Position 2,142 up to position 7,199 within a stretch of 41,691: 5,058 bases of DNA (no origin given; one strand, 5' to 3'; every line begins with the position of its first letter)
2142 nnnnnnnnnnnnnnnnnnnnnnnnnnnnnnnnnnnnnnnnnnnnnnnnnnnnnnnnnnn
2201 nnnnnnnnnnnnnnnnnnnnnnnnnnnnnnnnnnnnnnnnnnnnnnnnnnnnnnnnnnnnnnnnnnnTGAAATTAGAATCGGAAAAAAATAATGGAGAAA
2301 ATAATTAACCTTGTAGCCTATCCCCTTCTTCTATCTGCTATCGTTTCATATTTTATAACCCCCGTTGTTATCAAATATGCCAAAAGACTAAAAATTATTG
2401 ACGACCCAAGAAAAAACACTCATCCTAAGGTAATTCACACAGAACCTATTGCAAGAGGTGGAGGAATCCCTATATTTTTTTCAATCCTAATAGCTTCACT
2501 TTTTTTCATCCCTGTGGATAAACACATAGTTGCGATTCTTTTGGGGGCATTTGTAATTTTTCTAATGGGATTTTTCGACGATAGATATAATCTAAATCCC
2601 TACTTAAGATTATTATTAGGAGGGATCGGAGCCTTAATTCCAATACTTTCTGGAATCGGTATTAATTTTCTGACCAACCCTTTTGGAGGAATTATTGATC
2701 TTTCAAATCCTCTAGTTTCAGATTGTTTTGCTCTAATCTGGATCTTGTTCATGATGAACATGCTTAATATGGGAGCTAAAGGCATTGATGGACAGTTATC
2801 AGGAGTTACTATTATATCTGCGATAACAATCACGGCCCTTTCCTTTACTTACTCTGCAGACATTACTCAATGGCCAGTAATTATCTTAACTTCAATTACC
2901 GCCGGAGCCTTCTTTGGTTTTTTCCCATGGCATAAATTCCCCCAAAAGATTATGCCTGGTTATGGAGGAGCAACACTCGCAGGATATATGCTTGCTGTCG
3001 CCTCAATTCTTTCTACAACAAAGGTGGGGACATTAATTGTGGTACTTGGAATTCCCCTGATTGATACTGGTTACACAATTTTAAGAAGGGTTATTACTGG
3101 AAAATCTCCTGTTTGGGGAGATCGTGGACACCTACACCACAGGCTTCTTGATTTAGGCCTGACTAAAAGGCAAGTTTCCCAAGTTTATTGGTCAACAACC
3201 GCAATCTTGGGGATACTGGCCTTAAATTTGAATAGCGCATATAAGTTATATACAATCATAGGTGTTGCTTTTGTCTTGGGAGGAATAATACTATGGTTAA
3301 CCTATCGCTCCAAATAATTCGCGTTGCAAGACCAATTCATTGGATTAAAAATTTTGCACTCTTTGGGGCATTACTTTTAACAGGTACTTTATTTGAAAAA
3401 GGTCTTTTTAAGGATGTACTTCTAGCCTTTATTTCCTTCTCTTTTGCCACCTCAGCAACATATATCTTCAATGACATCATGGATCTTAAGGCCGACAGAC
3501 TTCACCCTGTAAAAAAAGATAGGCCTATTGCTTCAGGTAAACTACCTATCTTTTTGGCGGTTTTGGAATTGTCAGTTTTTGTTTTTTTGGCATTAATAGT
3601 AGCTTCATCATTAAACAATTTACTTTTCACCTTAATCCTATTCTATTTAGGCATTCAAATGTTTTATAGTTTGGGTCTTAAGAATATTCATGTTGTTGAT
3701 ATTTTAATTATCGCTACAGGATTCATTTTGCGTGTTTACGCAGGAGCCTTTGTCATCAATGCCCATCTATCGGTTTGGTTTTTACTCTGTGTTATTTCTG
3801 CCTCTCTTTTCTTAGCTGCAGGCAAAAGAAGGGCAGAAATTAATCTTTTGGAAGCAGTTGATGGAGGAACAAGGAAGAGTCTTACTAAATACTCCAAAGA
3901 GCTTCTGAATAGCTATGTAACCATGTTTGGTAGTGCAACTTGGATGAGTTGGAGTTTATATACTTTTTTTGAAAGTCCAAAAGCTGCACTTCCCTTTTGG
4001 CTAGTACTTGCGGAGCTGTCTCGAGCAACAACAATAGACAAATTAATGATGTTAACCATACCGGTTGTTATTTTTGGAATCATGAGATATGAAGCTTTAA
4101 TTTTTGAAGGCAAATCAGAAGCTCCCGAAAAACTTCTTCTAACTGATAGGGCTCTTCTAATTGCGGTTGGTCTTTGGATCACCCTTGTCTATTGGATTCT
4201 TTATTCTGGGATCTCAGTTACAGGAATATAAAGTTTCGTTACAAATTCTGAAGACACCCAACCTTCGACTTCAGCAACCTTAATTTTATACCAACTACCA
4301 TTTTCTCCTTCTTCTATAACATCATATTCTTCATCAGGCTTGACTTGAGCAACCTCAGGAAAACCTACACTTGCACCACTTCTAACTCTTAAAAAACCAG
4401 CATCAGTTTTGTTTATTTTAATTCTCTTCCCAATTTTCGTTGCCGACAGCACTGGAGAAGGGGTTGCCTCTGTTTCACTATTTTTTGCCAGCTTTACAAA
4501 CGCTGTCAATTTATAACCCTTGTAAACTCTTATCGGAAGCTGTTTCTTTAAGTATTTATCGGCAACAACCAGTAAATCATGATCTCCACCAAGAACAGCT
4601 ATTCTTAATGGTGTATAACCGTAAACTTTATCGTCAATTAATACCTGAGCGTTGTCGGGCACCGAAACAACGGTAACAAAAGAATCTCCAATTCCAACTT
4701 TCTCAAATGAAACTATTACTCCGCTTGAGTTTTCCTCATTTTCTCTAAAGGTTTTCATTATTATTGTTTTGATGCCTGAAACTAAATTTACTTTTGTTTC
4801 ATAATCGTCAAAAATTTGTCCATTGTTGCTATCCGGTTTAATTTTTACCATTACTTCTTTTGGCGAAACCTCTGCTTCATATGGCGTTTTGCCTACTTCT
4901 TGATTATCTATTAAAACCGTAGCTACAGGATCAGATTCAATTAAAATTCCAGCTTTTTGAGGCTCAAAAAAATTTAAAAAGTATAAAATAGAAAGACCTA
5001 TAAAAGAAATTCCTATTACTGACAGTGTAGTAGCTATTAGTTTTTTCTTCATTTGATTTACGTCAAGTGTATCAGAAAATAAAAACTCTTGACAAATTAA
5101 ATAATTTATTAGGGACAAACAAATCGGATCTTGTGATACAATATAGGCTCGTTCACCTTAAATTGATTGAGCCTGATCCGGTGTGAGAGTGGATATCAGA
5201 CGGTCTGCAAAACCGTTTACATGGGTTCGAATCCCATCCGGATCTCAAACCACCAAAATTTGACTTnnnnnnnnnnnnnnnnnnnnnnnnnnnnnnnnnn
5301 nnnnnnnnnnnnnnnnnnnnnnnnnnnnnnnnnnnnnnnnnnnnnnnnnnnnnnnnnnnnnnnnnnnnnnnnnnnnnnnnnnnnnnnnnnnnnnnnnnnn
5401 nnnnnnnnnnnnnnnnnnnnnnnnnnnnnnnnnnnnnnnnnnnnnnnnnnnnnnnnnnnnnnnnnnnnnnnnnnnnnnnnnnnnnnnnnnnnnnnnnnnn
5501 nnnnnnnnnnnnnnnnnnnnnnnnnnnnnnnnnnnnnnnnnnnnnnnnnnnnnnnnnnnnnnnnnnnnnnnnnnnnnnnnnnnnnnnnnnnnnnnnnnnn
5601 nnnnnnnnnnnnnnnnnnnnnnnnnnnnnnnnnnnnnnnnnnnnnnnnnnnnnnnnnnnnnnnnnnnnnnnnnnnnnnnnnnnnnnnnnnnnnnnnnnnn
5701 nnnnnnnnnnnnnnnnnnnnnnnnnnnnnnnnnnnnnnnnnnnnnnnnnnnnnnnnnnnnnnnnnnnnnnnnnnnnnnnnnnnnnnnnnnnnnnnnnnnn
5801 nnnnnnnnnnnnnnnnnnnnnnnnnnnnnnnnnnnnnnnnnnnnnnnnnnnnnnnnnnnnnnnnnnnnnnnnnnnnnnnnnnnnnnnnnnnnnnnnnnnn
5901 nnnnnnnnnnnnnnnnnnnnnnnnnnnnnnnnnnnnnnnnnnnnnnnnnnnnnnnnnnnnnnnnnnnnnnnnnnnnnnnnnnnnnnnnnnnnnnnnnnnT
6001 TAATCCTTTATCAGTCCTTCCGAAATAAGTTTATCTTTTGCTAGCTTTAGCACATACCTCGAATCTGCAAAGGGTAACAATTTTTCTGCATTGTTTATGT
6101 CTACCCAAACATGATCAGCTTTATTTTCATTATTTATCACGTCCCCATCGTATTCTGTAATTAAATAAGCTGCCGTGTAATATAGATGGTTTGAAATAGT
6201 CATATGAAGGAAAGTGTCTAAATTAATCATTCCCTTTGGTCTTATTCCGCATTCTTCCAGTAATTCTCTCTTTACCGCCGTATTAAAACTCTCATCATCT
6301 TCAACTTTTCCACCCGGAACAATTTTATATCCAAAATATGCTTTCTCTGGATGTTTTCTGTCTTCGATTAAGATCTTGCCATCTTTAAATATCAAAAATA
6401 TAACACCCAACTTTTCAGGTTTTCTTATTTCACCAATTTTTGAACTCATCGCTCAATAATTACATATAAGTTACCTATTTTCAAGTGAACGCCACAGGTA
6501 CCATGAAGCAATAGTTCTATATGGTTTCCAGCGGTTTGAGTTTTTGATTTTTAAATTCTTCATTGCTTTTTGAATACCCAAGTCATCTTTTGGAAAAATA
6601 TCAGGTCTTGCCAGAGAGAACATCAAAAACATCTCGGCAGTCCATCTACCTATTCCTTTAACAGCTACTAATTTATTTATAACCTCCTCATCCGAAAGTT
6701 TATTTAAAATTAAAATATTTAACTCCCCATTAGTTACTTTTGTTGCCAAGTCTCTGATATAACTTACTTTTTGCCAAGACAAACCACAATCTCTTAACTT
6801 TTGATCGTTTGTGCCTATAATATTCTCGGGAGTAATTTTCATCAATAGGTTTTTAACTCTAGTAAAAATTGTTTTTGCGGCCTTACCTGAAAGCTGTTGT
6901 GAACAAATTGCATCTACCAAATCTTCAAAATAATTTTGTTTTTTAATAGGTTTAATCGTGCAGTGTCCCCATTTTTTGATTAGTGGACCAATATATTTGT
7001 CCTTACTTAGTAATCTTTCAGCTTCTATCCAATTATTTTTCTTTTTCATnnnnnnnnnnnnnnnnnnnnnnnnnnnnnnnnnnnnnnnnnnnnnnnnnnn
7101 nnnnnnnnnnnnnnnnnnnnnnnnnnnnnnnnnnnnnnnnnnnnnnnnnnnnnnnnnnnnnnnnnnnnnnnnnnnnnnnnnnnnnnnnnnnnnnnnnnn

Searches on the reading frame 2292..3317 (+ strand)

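Call 33: search_protein_families(library=pfam, proteins=[window:2292-3317:+], max_evalue=0.00001)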
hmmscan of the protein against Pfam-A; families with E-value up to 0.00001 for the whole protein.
window:2292-3317:+ (341 aa): 1 family
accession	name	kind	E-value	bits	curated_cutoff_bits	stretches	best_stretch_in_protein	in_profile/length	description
PF00953.26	Glycos_transf_4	-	1.1e-20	74.6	27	1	80-241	2-159/160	Glycosyl transferase family 4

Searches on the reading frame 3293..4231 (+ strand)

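Call 33: search_protein_families(library=pfam, proteins=[window:3293-4231:+], max_evalue=0.00001)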
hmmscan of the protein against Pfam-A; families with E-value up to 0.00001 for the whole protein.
window:3293-4231:+ (312 aa): 1 family
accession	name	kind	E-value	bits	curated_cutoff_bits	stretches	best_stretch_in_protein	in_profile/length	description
PF01040.23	UbiA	-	5.7e-19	68.8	34.2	1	22-190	5-181/250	UbiA prenyltransferase family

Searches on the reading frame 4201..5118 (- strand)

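Call 33: search_protein_families(library=pfam, proteins=[window:4201-5118:-], max_evalue=0.00001)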
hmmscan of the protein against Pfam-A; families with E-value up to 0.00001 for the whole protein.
window:4201-5118:- (305 aa): 2 families
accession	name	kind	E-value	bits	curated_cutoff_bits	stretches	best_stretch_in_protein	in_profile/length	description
PF08308.17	PEGA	-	2.4e-14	53.4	20.8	1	148-211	4-68/71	PEGA domain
PF08239.17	SH3_3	-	9.1e-10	39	27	1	242-293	2-53/54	Bacterial SH3 domain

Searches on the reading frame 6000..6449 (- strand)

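Call 75: search_protein_families(library=pfam, proteins=[window:6000-6449:-], max_evalue=0.0001)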
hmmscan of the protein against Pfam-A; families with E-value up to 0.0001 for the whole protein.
window:6000-6449:- (149 aa): 2 families
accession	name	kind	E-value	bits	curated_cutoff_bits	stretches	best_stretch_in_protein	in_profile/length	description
PF00293.34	NUDIX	-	2.1e-13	50.9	21.1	1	15-127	5-123/134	NUDIX domain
PF14815.12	NUDIX_4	-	2.1e-05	24.7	35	1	17-124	2-101/113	NUDIX domain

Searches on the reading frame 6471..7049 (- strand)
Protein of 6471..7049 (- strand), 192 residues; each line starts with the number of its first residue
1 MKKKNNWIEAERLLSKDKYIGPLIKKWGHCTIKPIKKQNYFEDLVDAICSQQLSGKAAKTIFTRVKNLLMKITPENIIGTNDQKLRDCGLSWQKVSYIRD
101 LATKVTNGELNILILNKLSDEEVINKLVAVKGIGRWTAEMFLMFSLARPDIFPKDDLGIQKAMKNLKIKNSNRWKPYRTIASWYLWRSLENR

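Call 75: search_protein_families(library=pfam, proteins=[window:6471-7049:-], max_evalue=0.0001)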
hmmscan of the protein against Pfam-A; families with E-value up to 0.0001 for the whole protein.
window:6471-7049:- (192 aa): 1 family
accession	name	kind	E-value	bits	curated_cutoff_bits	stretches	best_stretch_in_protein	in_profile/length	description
PF00730.31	HhH-GPD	-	9.7e-16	58.5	26.2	1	45-172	1-92/108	HhH-GPD superfamily base excision DNA repair protein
